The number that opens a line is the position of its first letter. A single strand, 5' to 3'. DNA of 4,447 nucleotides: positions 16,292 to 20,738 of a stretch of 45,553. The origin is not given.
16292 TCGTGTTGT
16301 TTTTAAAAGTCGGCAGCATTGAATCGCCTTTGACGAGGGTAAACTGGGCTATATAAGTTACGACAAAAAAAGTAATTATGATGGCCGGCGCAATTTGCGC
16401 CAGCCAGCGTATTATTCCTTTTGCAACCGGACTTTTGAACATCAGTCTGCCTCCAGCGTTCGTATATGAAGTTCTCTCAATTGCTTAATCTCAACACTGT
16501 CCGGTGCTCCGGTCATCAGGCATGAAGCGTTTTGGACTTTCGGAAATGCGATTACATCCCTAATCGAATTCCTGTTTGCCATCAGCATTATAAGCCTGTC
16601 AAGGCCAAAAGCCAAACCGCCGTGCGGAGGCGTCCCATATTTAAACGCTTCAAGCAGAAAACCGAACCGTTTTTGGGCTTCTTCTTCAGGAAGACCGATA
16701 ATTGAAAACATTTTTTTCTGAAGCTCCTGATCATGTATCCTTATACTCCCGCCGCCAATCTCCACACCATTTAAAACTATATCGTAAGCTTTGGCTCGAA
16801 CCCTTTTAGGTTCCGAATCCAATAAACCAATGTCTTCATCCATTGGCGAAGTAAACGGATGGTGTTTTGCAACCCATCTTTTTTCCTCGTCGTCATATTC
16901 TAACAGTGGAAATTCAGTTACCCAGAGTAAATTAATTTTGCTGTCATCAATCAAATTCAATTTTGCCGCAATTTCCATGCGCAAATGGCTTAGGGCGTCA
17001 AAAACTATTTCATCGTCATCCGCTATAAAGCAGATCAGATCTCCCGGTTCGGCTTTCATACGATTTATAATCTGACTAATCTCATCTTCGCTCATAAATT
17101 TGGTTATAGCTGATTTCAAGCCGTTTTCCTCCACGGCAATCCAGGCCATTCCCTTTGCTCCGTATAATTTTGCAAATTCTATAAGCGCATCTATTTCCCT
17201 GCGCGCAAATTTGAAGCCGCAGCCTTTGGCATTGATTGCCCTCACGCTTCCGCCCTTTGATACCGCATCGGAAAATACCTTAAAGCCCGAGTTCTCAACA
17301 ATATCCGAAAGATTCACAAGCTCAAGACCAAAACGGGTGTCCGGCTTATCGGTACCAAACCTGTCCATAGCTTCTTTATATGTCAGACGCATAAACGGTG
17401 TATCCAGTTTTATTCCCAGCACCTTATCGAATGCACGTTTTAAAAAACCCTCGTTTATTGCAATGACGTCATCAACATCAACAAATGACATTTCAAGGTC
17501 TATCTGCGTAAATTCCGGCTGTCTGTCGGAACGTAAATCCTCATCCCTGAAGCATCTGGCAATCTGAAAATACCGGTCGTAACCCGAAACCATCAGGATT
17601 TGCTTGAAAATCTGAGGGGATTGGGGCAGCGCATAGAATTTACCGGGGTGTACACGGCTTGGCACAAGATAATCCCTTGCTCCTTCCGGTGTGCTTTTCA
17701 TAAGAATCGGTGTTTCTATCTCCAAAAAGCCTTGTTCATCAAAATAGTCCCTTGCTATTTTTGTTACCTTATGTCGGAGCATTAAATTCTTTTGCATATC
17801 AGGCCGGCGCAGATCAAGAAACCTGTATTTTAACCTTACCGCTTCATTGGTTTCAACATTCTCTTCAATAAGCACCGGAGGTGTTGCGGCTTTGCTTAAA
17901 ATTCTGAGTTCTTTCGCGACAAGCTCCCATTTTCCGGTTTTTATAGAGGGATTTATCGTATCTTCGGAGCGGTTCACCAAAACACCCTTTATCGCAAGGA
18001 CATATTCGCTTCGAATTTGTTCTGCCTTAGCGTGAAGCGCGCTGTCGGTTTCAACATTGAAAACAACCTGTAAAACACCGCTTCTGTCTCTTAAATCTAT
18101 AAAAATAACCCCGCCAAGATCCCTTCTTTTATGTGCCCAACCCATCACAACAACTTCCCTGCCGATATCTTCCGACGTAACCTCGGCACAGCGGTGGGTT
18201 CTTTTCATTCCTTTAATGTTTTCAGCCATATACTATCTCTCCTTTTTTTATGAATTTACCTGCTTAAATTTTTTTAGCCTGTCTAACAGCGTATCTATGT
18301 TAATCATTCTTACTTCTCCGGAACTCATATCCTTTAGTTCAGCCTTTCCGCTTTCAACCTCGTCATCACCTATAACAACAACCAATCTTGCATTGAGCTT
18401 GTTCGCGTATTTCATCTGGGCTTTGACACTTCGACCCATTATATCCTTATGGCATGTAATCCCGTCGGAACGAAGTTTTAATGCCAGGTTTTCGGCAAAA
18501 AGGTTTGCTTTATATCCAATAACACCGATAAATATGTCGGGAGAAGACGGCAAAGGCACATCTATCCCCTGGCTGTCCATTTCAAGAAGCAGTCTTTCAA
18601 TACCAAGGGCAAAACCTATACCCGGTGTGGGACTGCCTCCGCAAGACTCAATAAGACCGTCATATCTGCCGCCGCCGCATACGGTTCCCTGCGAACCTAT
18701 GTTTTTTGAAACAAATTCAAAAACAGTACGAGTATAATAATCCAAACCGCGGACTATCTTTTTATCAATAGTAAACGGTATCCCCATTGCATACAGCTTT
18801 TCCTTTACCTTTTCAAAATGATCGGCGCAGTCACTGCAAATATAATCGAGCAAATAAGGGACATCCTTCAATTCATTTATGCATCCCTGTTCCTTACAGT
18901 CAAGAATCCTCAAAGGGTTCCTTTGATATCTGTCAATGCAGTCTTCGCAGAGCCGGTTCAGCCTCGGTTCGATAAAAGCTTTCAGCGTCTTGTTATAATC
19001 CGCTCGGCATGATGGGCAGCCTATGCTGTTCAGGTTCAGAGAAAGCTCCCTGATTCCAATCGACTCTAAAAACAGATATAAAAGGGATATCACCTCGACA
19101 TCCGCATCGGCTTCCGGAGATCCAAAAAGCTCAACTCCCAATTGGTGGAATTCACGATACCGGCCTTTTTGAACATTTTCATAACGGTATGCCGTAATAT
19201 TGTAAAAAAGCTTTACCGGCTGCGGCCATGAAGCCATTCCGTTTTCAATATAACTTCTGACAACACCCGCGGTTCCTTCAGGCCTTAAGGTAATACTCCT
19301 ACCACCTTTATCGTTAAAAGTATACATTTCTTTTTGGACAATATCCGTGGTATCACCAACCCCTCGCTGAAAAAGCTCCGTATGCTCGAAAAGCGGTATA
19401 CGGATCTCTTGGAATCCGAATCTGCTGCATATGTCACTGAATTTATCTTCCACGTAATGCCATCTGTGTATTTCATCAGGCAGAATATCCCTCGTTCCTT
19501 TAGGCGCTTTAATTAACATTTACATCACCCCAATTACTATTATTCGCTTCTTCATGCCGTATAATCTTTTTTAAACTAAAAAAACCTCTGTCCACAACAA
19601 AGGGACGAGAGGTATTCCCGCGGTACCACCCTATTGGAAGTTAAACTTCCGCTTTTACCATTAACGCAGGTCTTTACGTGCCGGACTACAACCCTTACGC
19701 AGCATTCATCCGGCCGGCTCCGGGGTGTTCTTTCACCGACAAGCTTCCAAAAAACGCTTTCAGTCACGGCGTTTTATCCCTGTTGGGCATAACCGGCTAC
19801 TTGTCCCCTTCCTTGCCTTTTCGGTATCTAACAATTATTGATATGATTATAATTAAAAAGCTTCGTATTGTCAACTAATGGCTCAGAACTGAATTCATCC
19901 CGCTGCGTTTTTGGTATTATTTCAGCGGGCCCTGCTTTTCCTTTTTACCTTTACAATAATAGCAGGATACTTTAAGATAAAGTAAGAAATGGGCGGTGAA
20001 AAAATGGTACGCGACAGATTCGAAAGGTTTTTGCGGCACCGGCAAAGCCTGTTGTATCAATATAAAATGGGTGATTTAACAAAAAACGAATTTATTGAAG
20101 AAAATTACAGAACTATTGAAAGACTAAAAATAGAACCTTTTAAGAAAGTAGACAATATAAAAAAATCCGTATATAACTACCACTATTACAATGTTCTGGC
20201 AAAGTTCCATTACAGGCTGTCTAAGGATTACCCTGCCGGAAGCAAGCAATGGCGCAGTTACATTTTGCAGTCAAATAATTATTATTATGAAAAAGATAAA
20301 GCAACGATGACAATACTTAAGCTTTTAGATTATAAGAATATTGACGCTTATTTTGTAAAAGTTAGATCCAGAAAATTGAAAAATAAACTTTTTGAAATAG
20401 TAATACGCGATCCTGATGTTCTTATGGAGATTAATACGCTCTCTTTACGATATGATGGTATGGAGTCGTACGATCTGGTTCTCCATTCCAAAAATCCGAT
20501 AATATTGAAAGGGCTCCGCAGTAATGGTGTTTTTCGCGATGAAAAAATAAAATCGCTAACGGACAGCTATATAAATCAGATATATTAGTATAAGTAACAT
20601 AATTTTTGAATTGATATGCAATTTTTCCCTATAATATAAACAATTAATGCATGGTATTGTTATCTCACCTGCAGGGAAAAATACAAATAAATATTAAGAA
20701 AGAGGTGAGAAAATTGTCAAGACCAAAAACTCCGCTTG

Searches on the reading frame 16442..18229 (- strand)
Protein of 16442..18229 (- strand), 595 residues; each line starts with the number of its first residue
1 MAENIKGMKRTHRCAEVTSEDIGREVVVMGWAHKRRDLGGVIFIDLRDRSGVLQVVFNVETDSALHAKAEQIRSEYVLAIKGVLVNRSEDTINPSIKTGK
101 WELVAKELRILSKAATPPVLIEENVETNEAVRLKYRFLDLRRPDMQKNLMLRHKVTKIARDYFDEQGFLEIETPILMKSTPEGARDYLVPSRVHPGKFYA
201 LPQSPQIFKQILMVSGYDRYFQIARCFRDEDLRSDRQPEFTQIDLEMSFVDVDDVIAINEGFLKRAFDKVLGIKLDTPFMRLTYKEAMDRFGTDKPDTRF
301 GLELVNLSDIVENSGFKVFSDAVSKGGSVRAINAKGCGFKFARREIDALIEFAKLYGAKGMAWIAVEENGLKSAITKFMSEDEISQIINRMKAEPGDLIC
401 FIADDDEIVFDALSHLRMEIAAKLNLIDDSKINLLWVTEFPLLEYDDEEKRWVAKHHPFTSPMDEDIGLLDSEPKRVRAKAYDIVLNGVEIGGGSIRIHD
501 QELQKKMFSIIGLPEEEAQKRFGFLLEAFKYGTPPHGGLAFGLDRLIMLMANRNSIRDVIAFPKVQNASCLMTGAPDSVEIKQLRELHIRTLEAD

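Call 18: search_protein_families(library=pfam, proteins=[window:16442-18229:-], max_evalue=0.00001)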
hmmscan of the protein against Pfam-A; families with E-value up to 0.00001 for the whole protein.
window:16442-18229:- (595 aa): 3 families
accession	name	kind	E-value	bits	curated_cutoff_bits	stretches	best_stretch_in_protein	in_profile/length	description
PF00152.25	tRNA-synt_2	-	9.1e-128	426.1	25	1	128-565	1-307/308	tRNA synthetases class II (D, K and N)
PF02938.19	GAD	-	1.6e-26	92.8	23.4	1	319-413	1-95/95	GAD domain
PF01336.31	tRNA_anti-codon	-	1.1e-14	54.5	27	1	26-111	1-75/75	OB-fold nucleic acid binding domain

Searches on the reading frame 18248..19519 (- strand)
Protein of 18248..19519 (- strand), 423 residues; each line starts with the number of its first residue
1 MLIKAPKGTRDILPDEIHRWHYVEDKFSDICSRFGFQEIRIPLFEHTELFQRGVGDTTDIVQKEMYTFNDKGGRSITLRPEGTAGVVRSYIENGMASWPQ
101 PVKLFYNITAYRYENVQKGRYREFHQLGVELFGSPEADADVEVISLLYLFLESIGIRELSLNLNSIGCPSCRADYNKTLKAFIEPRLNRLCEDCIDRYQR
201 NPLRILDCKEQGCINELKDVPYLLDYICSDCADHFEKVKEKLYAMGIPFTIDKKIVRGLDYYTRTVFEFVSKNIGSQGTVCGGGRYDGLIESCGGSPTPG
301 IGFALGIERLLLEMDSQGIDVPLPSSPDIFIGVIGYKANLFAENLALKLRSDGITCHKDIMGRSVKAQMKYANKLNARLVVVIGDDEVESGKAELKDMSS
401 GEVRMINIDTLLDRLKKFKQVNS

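Call 18: search_protein_families(library=pfam, proteins=[window:18248-19519:-], max_evalue=0.00001)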
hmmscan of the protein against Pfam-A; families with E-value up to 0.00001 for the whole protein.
window:18248-19519:- (423 aa): 3 families
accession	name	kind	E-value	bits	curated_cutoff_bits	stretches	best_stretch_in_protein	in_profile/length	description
PF13393.11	tRNA-synt_His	-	8e-49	167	25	1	8-310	1-308/308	Histidyl-tRNA synthetase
PF00587.30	tRNA-synt_2b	-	4.5e-16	59.8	29.3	1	66-311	1-172/179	tRNA synthetase class II core domain (G, H, P, S and T)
PF03129.25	HGTP_anticodon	-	3.9e-13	49.8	21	1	333-417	6-93/94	Anticodon binding domain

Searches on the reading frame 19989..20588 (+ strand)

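Call 18: search_protein_families(library=pfam, proteins=[window:19989-20588:+], max_evalue=0.00001)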
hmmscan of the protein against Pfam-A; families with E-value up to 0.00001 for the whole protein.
window:19989-20588:+ (199 aa): 1 family
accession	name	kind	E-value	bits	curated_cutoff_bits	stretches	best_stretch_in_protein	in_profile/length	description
PF20353.3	DUF6648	-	4.8e-50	170.4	27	1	9-199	7-182/182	Family of unknown function (DUF6648)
